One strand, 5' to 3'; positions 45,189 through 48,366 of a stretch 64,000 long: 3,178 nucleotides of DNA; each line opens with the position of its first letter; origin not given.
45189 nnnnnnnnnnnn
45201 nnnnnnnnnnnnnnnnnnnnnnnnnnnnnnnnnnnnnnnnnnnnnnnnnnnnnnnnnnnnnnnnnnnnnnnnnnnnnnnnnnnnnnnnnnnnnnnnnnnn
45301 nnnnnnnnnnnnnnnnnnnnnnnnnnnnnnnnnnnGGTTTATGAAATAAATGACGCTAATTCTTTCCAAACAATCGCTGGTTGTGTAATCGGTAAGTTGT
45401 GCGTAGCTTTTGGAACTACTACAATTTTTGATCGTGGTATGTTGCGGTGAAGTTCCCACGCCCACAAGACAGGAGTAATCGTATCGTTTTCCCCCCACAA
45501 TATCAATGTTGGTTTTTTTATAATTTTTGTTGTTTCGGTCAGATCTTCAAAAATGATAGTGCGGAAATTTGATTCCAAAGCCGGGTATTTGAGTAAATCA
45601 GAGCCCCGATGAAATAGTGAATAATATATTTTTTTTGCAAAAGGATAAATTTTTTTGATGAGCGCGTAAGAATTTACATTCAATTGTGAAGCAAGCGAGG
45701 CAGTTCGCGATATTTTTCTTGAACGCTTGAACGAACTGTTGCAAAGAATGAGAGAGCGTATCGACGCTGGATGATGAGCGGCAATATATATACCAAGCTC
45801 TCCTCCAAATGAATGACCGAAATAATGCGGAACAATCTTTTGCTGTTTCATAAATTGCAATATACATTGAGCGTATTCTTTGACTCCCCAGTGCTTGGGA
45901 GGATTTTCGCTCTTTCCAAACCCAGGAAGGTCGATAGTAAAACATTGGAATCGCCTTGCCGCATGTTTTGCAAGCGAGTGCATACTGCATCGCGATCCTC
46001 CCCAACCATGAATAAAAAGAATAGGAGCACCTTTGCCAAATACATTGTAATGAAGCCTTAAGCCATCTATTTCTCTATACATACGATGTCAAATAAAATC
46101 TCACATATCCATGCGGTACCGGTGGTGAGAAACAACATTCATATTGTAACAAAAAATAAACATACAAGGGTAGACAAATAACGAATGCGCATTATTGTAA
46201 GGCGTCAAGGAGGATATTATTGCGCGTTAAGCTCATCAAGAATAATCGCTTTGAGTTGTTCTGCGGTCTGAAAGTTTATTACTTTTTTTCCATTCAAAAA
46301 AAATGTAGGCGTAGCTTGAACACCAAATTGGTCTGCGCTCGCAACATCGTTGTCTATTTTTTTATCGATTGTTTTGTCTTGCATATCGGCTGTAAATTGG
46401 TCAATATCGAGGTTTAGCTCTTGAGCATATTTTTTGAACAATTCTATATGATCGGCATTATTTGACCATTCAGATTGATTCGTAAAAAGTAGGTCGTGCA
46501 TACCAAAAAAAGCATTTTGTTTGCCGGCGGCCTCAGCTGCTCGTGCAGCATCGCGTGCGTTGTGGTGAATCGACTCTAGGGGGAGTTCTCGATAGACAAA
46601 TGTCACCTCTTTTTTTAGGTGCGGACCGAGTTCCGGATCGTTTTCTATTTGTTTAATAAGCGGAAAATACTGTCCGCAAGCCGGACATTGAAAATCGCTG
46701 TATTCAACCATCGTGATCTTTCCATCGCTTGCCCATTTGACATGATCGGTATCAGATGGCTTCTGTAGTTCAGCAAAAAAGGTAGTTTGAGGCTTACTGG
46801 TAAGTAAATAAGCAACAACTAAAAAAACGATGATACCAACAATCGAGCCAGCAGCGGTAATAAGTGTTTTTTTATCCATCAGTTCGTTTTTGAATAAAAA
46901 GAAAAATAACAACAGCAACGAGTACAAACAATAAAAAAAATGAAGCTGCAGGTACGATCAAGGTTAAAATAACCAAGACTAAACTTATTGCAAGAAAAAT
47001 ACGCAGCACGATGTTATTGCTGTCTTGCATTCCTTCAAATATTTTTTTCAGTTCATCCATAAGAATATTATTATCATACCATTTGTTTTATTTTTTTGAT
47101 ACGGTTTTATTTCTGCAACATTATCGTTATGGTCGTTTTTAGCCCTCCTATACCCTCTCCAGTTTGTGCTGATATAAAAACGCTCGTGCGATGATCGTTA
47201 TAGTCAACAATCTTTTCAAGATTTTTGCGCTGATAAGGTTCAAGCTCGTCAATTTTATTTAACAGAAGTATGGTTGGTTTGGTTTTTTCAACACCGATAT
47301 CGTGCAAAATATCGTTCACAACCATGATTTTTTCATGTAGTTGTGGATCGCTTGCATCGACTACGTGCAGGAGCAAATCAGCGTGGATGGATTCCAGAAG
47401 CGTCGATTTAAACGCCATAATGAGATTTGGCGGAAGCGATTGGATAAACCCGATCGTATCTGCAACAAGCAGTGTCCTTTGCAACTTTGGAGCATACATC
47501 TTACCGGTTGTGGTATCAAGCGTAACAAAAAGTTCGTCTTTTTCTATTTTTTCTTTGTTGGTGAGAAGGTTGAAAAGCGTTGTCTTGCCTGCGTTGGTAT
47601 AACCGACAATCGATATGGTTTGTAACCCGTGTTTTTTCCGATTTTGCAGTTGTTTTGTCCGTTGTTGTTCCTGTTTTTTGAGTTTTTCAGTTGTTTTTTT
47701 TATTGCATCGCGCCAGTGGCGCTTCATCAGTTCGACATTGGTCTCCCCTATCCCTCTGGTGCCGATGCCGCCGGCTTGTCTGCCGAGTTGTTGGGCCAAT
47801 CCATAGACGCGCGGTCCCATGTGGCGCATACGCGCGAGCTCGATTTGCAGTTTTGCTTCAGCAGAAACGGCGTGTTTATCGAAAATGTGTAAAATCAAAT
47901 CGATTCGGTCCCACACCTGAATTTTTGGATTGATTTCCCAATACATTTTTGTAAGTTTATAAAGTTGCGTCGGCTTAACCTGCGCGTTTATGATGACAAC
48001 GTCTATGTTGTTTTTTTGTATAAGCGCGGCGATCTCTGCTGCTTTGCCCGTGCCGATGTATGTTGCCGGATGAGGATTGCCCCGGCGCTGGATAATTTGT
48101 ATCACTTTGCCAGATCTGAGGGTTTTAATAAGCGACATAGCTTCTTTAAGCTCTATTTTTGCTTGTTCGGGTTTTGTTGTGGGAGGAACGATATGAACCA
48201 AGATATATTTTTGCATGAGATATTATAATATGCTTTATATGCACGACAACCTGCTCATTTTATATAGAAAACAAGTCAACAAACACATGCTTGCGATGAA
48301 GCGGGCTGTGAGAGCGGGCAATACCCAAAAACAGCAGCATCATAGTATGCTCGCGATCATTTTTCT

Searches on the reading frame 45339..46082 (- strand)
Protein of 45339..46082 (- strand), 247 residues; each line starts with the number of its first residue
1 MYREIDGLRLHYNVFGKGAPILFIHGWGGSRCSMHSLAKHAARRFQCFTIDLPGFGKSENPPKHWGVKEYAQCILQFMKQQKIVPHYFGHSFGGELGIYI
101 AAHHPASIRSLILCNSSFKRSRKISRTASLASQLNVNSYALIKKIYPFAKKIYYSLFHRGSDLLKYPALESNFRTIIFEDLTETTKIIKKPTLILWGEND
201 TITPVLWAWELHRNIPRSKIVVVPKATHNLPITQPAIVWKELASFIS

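Call 59: search_protein_families(library=pfam, proteins=[window:45339-46082:-], max_evalue=0.0001)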
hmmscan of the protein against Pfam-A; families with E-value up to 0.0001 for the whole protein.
window:45339-46082:- (247 aa): 4 families
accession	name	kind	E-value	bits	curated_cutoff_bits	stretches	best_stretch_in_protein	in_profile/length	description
PF00561.26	Abhydrolase_1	-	2.5e-28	99.8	25.8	1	20-117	2-105/245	alpha/beta hydrolase fold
PF12697.13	Abhydrolase_6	-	3.7e-16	60.9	26.3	1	21-238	1-214/217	Alpha/beta hydrolase family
PF12146.15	Hydrolase_4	-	1.1e-15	58.1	27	1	21-134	7-126/239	Serine aminopeptidase, S33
PF08386.16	Abhydrolase_4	-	1.1e-05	25.9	21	1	188-235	33-80/103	TAP-like protein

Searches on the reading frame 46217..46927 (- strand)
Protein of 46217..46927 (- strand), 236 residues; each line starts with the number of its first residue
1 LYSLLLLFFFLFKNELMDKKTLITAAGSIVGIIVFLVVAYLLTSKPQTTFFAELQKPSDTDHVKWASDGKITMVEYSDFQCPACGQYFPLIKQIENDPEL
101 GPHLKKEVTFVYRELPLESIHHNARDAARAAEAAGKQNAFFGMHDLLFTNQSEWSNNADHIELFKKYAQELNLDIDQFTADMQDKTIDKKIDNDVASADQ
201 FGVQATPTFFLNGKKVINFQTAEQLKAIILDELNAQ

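Call 59: search_protein_families(library=pfam, proteins=[window:46217-46927:-], max_evalue=0.0001)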
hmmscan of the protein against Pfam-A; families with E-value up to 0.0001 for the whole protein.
window:46217-46927:- (236 aa): 3 families
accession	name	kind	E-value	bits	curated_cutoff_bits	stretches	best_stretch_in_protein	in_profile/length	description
PF13462.12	Thioredoxin_4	-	5e-27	95.5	23.2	1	60-229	4-163/165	Thioredoxin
PF01323.26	DSBA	-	3e-14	53.7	25.6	1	73-226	2-187/191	DSBA-like thioredoxin domain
PF13743.12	Thioredoxin_5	-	1.1e-07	32.2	27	1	124-211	77-163/186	Thioredoxin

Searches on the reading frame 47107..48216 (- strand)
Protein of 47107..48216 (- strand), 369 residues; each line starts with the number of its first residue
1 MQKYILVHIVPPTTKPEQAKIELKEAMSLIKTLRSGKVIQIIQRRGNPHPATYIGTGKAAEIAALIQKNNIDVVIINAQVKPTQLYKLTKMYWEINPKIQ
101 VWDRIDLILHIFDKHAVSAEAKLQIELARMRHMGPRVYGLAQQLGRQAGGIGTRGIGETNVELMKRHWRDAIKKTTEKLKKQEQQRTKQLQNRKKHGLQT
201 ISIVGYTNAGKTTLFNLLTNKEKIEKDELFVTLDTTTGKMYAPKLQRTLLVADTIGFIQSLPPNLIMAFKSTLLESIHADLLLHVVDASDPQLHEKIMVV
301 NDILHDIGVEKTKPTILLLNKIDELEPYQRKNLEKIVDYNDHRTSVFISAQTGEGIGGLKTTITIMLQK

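Call 59: search_protein_families(library=pfam, proteins=[window:47107-48216:-], max_evalue=0.0001)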
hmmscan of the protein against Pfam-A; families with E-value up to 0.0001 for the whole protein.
window:47107-48216:- (369 aa): 6 families
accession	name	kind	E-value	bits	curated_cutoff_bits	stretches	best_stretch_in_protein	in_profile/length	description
PF13167.11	GTP-bdg_N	-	2.3e-23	83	25.4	1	22-112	3-88/89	GTP-binding GTPase N-terminal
PF16360.10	GTP-bdg_M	-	2e-20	73.5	29.5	1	115-193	1-79/79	GTP-binding GTPase Middle Region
PF01926.29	MMR_HSR1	-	3.2e-20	72.8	21.9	1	201-321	2-113/113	50S ribosome-binding GTPase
PF02421.24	FeoB_N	-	5e-08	33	27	1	200-362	2-155/156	Ferrous iron transport protein B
PF03193.22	RsgA_GTPase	-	3.4e-06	27.4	30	0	172-257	82-168/174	RsgA GTPase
PF00009.33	GTP_EFTU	-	5.4e-05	23.3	26.5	0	279-364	93-183/188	Elongation factor Tu GTP binding domain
